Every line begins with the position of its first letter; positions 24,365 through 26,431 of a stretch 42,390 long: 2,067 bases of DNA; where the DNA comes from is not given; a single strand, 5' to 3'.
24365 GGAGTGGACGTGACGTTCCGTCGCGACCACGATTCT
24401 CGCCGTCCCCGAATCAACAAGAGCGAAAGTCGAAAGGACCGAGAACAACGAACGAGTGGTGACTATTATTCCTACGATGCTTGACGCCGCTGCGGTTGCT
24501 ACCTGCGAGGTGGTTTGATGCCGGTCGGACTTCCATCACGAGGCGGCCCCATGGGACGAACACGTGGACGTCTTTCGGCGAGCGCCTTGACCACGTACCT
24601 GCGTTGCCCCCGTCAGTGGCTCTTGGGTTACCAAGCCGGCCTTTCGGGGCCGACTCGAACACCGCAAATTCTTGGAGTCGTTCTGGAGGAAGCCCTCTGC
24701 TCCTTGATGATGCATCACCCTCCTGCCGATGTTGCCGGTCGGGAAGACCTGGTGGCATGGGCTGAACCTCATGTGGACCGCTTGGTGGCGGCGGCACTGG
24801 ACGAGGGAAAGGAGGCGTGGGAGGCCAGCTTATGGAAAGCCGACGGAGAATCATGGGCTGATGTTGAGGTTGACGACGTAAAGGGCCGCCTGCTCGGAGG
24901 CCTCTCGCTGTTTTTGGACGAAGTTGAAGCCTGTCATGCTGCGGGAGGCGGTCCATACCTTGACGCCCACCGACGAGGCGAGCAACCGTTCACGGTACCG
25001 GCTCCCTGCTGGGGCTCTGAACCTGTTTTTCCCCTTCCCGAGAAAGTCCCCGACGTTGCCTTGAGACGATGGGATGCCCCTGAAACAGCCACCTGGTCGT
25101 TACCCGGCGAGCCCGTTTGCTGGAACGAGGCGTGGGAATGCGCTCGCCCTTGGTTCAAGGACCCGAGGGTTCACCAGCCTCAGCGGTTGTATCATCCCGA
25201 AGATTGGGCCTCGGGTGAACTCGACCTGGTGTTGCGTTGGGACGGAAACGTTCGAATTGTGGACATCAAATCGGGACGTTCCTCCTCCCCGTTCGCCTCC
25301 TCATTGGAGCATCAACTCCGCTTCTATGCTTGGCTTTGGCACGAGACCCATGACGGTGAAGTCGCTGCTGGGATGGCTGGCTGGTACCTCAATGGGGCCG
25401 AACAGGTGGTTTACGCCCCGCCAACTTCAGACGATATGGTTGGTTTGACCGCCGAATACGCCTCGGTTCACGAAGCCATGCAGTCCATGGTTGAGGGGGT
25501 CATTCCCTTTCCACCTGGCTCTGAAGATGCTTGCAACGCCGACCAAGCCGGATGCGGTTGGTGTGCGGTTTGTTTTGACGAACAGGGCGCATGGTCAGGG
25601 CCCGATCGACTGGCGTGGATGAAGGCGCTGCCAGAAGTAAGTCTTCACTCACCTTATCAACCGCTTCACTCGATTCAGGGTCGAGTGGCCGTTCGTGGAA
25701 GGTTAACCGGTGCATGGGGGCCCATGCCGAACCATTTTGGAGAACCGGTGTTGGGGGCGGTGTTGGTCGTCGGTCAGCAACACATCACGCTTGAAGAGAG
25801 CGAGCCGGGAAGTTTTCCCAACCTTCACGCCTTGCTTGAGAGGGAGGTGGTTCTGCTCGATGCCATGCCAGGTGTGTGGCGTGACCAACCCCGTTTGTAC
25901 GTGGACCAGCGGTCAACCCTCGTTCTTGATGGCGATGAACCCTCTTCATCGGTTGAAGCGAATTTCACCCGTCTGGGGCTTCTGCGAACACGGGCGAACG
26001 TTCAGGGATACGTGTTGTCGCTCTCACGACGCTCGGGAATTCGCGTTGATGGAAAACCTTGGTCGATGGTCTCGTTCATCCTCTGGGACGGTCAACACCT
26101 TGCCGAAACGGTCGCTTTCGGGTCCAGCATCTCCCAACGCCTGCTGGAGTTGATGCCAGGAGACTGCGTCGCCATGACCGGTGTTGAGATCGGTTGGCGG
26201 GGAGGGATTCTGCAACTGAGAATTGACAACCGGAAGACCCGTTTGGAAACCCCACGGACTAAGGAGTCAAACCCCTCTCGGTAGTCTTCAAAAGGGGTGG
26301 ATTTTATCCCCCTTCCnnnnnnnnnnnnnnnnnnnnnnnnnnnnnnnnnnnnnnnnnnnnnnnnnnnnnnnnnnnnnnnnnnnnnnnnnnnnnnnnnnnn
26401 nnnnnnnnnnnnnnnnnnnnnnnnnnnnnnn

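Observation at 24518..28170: Tandem paralogous Fe-S Cas4/Exo5-like nuclease::double-OB fusion proteins: a candidate two-subunit ssDNA nuclease with no known partner genes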

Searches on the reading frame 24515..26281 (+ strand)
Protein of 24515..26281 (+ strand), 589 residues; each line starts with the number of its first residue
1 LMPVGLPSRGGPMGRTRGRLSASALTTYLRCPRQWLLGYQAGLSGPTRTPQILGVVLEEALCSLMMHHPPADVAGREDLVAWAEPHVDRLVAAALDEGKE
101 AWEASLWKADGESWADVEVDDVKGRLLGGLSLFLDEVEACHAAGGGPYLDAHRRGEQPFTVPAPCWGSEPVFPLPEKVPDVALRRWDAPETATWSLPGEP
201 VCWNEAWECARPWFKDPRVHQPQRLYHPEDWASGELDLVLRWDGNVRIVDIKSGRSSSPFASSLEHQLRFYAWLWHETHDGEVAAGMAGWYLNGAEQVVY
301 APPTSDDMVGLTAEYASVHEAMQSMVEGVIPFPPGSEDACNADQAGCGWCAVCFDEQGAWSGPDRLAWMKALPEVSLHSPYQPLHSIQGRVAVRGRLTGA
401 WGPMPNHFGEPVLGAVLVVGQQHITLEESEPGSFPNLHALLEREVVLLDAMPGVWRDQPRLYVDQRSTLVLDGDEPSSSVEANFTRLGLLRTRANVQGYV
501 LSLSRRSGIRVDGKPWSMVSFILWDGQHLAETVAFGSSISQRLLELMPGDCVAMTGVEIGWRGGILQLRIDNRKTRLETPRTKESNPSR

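Call 5: search_protein_families(library=pfam, proteins=[window:24515-26281:+], max_evalue=1)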
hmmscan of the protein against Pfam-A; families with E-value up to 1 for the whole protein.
window:24515-26281:+ (589 aa): 2 families
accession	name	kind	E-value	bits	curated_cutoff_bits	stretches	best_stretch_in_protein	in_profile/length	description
PF12705.13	PDDEXK_1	-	5.2e-20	72.9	22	2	233-353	125-246/247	PD-(D/E)XK nuclease superfamily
PF01930.23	Cas_Cas4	-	0.19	12.2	22.7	1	233-300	53-116/160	Domain of unknown function DUF83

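Call 6: search_protein_families(library=ncbifam, proteins=[window:24515-26281:+], max_evalue=1)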
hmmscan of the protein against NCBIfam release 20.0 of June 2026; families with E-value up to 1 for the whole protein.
window:24515-26281:+ (589 aa): 1 family
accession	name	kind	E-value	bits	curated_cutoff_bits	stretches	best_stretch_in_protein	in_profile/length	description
TIGR00372.1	cas4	equivalog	1.9e-06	27.9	65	1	228-341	64-170/180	CRISPR-associated protein Cas4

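Call 7: search_solved_structures(query=window:24515-26281:+, max_evalue=10)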
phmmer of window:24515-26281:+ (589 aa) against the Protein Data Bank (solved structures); distinct sequences matched with E-value up to 10: 1.
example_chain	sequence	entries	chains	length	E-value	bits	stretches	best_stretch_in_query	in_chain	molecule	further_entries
2g7u_A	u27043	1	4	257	0.2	13.1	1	469-547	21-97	transcriptional regulator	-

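Call 13: find_homologous_proteins(query=window:24515-26281:+)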
Query window:24515-26281:+ (589 aa): 281 proteins with E <= 0.001 among 8000 candidates; the best 120 are listed.
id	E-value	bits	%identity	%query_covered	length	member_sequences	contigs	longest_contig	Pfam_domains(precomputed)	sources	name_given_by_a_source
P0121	0.0e+0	1318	96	99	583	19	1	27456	PF12705.14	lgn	-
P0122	0.0e+0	1034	75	98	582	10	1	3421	PF12705.14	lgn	-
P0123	6.9e-275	931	69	97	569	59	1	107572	PF12705.14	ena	-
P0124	1.1e-272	924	68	99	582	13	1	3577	PF12705.14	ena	-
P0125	4.4e-272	922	68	98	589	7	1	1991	PF12705.14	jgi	jgi:hypothetical protein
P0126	6.2e-272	922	68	98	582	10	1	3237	PF12705.14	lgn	-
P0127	2.6e-271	920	69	97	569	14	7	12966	PF12705.14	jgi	jgi:hypothetical protein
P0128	1.8e-270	917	69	98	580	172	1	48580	PF12705.14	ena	-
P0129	7.1e-270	915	69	97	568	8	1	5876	PF12705.14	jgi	jgi:hypothetical protein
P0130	5.2e-269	912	67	98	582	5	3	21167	PF12705.14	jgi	-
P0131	5.6e-268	909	67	98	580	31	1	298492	PF12705.14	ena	-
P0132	2.9e-264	896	67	98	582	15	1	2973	PF12705.14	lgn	-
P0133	5.3e-264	895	66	98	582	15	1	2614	PF12705.14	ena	-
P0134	1.8e-262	890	65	99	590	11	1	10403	PF12705.14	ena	-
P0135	1.8e-261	887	66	98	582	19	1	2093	PF12705.14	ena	-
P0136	1.0e-258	878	66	98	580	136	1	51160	PF12705.14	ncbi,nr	ncbi:MAG: PD-(D/E)XK nuclease family protein [Candidatus Thermoplasmatota archaeon]|nr:PD-(D/E)XK nu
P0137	4.1e-258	876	66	98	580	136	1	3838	PF12705.14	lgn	-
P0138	8.2e-258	875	65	98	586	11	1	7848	PF12705.14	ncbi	-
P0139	4.5e-257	873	65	98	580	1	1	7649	PF12705.14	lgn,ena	-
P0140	7.1e-257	872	64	98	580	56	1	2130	PF12705.14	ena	-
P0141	1.2e-256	871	64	97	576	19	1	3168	PF12705.14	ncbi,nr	ncbi:MAG: PD-(D/E)XK nuclease family protein [Candidatus Poseidonia sp.]|nr:PD-(D/E)XK nuclease fami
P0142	8.2e-256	868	65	98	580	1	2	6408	PF12705.14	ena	-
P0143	9.5e-256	868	65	98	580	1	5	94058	PF12705.14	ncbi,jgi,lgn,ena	-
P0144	1.2e-255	868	65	98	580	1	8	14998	PF12705.14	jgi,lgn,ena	-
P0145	1.2e-255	868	65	98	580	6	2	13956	PF12705.14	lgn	-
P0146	1.5e-255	868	65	98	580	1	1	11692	PF12705.14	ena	-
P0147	1.5e-255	868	65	98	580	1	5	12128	PF12705.14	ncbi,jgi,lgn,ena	-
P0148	1.5e-255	868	65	98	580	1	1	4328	PF12705.14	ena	-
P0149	1.8e-255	867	65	98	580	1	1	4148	PF12705.14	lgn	-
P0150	1.9e-255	867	64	98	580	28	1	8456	PF12705.14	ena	-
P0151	2.2e-255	867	65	98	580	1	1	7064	PF12705.14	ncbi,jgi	-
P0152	3.5e-255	866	65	98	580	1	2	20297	PF12705.14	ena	-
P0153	3.5e-255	866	65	98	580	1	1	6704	PF12705.14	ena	-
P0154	3.6e-255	866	65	98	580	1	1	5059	PF12705.14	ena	-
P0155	4.4e-255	866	65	98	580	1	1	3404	PF12705.14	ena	-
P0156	6.2e-255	866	64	98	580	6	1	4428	PF12705.14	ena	-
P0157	7.9e-255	865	64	98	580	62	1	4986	PF12705.14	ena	-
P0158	1.2e-254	865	66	96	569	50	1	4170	PF12705.14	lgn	-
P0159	1.9e-254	864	65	98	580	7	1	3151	PF12705.14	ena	-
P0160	9.3e-254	862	65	98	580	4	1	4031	PF12705.14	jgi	-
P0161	4.0e-252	856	63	98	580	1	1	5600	PF12705.14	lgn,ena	-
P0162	1.1e-251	855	64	99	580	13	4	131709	PF12705.14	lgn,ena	-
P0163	1.4e-251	854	63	98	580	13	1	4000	PF12705.14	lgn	-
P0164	1.3e-250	851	63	99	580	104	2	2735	PF12705.14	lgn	-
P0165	1.3e-250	851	64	99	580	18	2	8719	PF12705.14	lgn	-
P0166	3.4e-249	847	62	98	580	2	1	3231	PF12705.14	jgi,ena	-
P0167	1.2e-248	845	64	98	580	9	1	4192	PF12705.14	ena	-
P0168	8.4e-247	839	61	98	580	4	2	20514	PF12705.14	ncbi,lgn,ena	-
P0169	3.2e-245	833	61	98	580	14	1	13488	PF12705.14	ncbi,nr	ncbi:MAG: hypothetical protein CMA10_06010 [Euryarchaeota archaeon]|nr:hypothetical protein [Euryarc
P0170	1.7e-244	831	61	98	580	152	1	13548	PF12705.14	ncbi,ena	-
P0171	4.3e-244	830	62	98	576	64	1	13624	PF12705.14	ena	-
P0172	4.8e-244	830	62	98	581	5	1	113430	PF12705.14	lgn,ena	-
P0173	3.0e-243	827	64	96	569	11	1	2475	PF12705.14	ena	-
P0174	7.1e-243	826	62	98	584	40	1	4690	PF12705.14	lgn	-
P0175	3.8e-242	823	60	98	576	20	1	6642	PF12705.14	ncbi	-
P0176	2.4e-240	817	63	96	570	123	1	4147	PF12705.14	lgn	-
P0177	3.1e-239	814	68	88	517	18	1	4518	PF12705.14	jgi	-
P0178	2.2e-238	811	64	94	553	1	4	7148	PF12705.14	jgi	jgi:hypothetical protein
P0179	3.0e-238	810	64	94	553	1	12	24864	PF12705.14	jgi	jgi:hypothetical protein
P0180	3.4e-238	810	64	94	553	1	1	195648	PF12705.14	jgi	jgi:hypothetical protein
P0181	3.5e-238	810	64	94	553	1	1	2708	PF12705.14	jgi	jgi:hypothetical protein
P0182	3.5e-238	810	97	61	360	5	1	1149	PF12705.14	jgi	jgi:hypothetical protein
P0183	1.5e-237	808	64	94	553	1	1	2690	PF12705.14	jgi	jgi:hypothetical protein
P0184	2.3e-237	807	59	99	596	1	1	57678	PF12705.14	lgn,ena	-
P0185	9.4e-237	805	64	94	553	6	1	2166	PF12705.14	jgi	jgi:hypothetical protein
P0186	5.9e-235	800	60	98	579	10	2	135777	PF12705.14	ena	-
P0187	7.3e-235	799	63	94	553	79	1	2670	PF12705.14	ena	-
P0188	2.9e-233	794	62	94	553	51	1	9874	PF12705.14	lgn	-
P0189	7.3e-233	793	63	92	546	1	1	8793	PF12705.14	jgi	jgi:hypothetical protein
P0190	1.2e-228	779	63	89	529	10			PF12705.14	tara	tara:strand:- start:2196 stop:3785 length:1590 start_codon:yes stop_codon:yes gene_type:complete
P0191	5.2e-228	777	63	89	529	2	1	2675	PF12705.14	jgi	-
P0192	9.5e-225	766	62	92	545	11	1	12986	PF12705.14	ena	-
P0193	1.3e-224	765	62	91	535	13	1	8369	PF12705.14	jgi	-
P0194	8.7e-217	739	56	98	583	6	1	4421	PF12705.14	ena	-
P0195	2.8e-214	731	54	98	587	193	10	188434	PF12705.14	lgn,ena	-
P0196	5.0e-213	727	65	82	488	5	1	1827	PF12705.14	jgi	jgi:hypothetical protein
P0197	8.2e-213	726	53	98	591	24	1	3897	PF12705.14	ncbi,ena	-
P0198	4.2e-212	724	53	99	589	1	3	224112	PF12705.14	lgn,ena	-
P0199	4.8e-212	724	53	98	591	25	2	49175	PF12705.14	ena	-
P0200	6.2e-212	723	53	99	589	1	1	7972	PF12705.14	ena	-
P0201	7.8e-212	723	53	99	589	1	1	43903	PF12705.14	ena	-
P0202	1.2e-211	723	51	98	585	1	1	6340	PF12705.14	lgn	-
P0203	1.9e-211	722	51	98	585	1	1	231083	PF12705.14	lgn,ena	-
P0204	2.4e-211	721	53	98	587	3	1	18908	PF12705.14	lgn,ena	-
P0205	4.5e-211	721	53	99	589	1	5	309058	PF12705.14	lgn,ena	-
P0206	7.4e-211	720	53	99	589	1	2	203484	PF12705.14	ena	-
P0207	8.2e-211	720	53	99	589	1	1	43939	PF12705.14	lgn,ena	-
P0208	8.7e-211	720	53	99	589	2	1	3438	PF12705.14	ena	-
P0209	1.1e-210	719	51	98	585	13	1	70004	PF12705.14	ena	-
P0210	1.1e-210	719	53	99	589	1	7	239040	PF12705.14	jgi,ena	-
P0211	1.3e-210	719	53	99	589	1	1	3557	PF12705.14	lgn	-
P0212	1.5e-210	719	51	98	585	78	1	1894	PF12705.14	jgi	jgi:hypothetical protein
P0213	1.8e-210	719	55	98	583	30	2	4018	PF12705.14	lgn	-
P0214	2.4e-210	718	53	99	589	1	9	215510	PF12705.14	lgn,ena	-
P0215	2.5e-210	718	51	98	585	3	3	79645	PF12705.14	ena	-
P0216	4.4e-210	717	53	99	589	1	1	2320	PF12705.14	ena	-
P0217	4.4e-210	717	53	99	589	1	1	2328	PF12705.14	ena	-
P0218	4.4e-210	717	53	99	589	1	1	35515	PF12705.14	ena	-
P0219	4.6e-210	717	53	99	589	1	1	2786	PF12705.14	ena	-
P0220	5.9e-210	717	52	98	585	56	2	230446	PF12705.14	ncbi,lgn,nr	ncbi:MAG: PD-(D/E)XK nuclease family protein [Candidatus Poseidoniaceae archaeon]|nr:PD-(D/E)XK nucl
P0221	6.6e-210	717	53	99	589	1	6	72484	PF12705.14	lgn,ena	-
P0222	9.2e-210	716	53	99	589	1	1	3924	PF12705.14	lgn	-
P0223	1.2e-209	716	53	99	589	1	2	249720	PF12705.14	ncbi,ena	-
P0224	1.5e-209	716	53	98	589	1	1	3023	PF12705.14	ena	-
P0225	1.9e-209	715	52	99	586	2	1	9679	PF12705.14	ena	-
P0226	1.9e-209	715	53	99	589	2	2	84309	PF12705.14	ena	-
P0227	2.3e-209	715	54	98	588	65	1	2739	PF12705.14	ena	-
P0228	2.5e-209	715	53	98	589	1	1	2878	PF12705.14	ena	-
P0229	3.4e-209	714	53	98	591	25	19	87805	PF12705.14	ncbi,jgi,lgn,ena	-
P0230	3.7e-209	714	51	98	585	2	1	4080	PF12705.14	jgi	jgi:hypothetical protein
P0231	4.0e-209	714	52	98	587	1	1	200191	PF12705.14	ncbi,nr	ncbi:PD-(D/E)XK nuclease family protein [Euryarchaeota archaeon]|nr:PD-(D/E)XK nuclease family prote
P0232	4.0e-209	714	53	99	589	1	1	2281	PF12705.14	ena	-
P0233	4.7e-209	714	53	98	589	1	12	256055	PF12705.14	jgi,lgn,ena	jgi:hypothetical protein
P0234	4.7e-209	714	53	98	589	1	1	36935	PF12705.14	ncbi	-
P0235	8.9e-209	713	55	98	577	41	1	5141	PF12705.14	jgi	-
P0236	9.3e-209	713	53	98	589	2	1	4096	PF12705.14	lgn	-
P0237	1.0e-208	713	53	98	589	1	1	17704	PF12705.14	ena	-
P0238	1.5e-208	712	52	99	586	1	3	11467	PF12705.14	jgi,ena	-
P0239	2.0e-208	712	51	99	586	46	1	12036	PF12705.14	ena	-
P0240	9.0e-208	710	53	98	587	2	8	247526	PF12705.14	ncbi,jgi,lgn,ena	-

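Call 29: predict_structure(alignment_id=A2)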
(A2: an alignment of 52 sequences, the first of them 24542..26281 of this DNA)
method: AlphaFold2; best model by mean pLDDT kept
length: 580 residues; sequences in the alignment: 52
mean_pLDDT: 87.7   pTM: 0.86
mean pLDDT of the five models: 87.7, 87.2, 86.8, 86.0, 83.8
residues with pLDDT >= 90: 374; 70-90: 140; 50-70: 42; < 50: 24
segments of 3 or more residues with pLDDT < 50: 1-5, 163-165, 574-580
pLDDT, mean of each block of 10 residues (from residue 1): 54 92 92 92 93 92 96 97 97 94 95 98 98 97 90 58 49 56 92 96 75 70 86 94 92 92 93 95 96 96 95 86 90 87 88 88 89 95 95 79 90 92 88 95 89 92 82 80 94 90 78 96 94 94 96 89 93 47
secondary structure, 60 per line:
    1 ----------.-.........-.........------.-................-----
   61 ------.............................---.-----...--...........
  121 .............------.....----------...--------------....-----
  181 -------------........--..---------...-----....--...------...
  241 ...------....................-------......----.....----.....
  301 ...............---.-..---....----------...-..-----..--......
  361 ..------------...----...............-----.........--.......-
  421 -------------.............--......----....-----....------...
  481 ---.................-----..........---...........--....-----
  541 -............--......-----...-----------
elements in order: H13-21 H23-31 H40-55 H67-95 H110-133 H140-144 H172-175 H194-201 E215-217 E223-226 E229-231 E238-243 H250-269 E277-282 E287-291 H296-315 H355-362 E382-396 E402-410 E413-419 E434-446 E449-454 E459-462 H468-471 E484-500 E506-515 E519-526 H532-535 E542-553 E556-561 E567-569

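Call 32: fold_search(model_id=the predicted structure, library=pdb)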
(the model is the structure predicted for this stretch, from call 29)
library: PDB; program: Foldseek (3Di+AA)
matches with E <= 10: 831; with E <= 0.001: 100
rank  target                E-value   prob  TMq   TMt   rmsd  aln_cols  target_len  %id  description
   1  4gop_C                9.5e-10  1.00  0.13  0.18  15.8       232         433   11  Structure and Conformational Change of a Replication Protein A Heterotrimer Bound to ssDNA (released 2012-11-28)
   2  4jbm_B                6.1e-08  1.00  0.11  0.30  13.0       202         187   12  Structure of murine DNA binding protein bound with ds DNA (released 2013-06-26)
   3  5yzw_B                6.4e-08  1.00  0.12  0.32  14.4       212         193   11  Crystal structure of p204 HINb domain (released 2018-12-19)
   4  3u58_A                1.0e-07  1.00  0.14  0.34  18.4       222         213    9  Crystal Structure of the Tetrahymena telomerase processivity factor Teb1 AB (released 2011-12-28)
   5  4l5q                  1.2e-07  1.00  0.13  0.33  13.8       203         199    9  Crystal structure of p202 HIN1 (released 2013-07-31)
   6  3u58_C                1.4e-07  1.00  0.14  0.36  20.0       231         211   10  Crystal Structure of the Tetrahymena telomerase processivity factor Teb1 AB (released 2011-12-28)
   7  3b6y_A                1.6e-07  1.00  0.11  0.32  12.8       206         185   11  Crystal Structure of the Second HIN-200 Domain of Interferon-Inducible Protein 16 (released 2007-11-13)
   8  2oq0_B                1.9e-07  1.00  0.13  0.31  13.8       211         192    9  Crystal Structure of the First HIN-200 Domain of Interferon-Inducible Protein 16 (released 2007-02-27)
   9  8x70_A                2.0e-07  1.00  0.13  0.32  14.0       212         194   11  The Crystal Structure of IFI16 from Biortus. (released 2023-12-27)
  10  4jbj_A                2.1e-07  1.00  0.13  0.33  13.4       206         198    9  Structural mimicry for functional antagonism (released 2013-06-26)
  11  8x70_C                2.1e-07  1.00  0.12  0.31  13.8       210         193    9  The Crystal Structure of IFI16 from Biortus. (released 2023-12-27)
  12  3u58_B                2.4e-07  1.00  0.13  0.34  19.6       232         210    9  Crystal Structure of the Tetrahymena telomerase processivity factor Teb1 AB (released 2011-12-28)
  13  2oq0_D                2.4e-07  1.00  0.12  0.31  14.0       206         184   10  Crystal Structure of the First HIN-200 Domain of Interferon-Inducible Protein 16 (released 2007-02-27)
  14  1jmc_A                2.5e-07  1.00  0.13  0.29  14.4       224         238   10  SINGLE STRANDED DNA-BINDING DOMAIN OF HUMAN REPLICATION PROTEIN A BOUND TO SINGLE STRANDED DNA, RPA70 SUBUNIT, RESIDUE (released 1997-10-16)
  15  2oq0_C                2.6e-07  1.00  0.12  0.31  14.1       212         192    9  Crystal Structure of the First HIN-200 Domain of Interferon-Inducible Protein 16 (released 2007-02-27)
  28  8aaj_A                5.3e-07  1.00  0.17  0.24  18.9       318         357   14  Crystal structure of the Pyrococcus abyssi RPA (apo form) (released 2023-05-03)
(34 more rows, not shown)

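Call 71: search_protein_families(library=padloc, proteins=[window:24542-26281:+], max_evalue=0.01)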
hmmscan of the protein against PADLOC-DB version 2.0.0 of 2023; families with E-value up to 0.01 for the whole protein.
window:24542-26281:+ (580 aa): 6 families
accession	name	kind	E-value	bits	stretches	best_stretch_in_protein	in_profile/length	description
PDLC00060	DruK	-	6.6e-09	33.5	1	214-342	134-254/347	PD-(D/E)XK nuclease superfamily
PDLC00943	Cas4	-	4.7e-07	27.9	1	219-332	64-170/180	CRISPR-associated protein Cas4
PDLC01250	Cas4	-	4.5e-05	21.8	1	224-297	63-129/168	"CAS-I,CAS-II,CAS-III,CAS-IV,CAS-V,CAS-VI; acquisition_associated"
PDLC00059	DruK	-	9.5e-05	19.7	1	211-270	114-174/326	PD-(D/E)XK nuclease superfamily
PDLC00944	Cas4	-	0.00011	20.4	0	220-331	64-167/177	Cas4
PDLC01447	Cas4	-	0.0071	14.8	0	10-73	4-63/161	"CAS-I,CAS-II,CAS-III,CAS-IV,CAS-V,CAS-VI; acquisition_associated"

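Call 72: search_protein_families(library=phrogs, proteins=[window:24542-26281:+], max_evalue=0.01)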
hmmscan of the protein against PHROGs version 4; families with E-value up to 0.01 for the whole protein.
window:24542-26281:+ (580 aa): 3 families
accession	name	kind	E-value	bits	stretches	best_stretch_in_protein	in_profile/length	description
phrog_69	-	DNA, RNA and nucleotide metabolism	3.1e-07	30.7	0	4-35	83-114/501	exonuclease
phrog_298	-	DNA, RNA and nucleotide metabolism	6.2e-06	26.8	1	198-312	138-258/293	exonuclease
phrog_1218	-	DNA, RNA and nucleotide metabolism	0.00034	21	0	222-269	139-188/364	exonuclease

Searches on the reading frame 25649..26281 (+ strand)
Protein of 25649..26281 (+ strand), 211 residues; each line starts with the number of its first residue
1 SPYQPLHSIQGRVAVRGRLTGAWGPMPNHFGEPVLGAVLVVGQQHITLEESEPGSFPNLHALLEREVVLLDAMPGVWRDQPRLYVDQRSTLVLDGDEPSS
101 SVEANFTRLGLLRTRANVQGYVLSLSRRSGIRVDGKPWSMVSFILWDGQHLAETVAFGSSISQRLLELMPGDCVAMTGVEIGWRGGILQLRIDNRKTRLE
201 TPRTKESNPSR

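Call 82: search_protein_families(library=pfam, proteins=[window:25649-26281:+], max_evalue=1)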
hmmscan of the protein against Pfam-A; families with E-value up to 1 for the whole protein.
window:25649-26281:+ (211 aa): 0 families
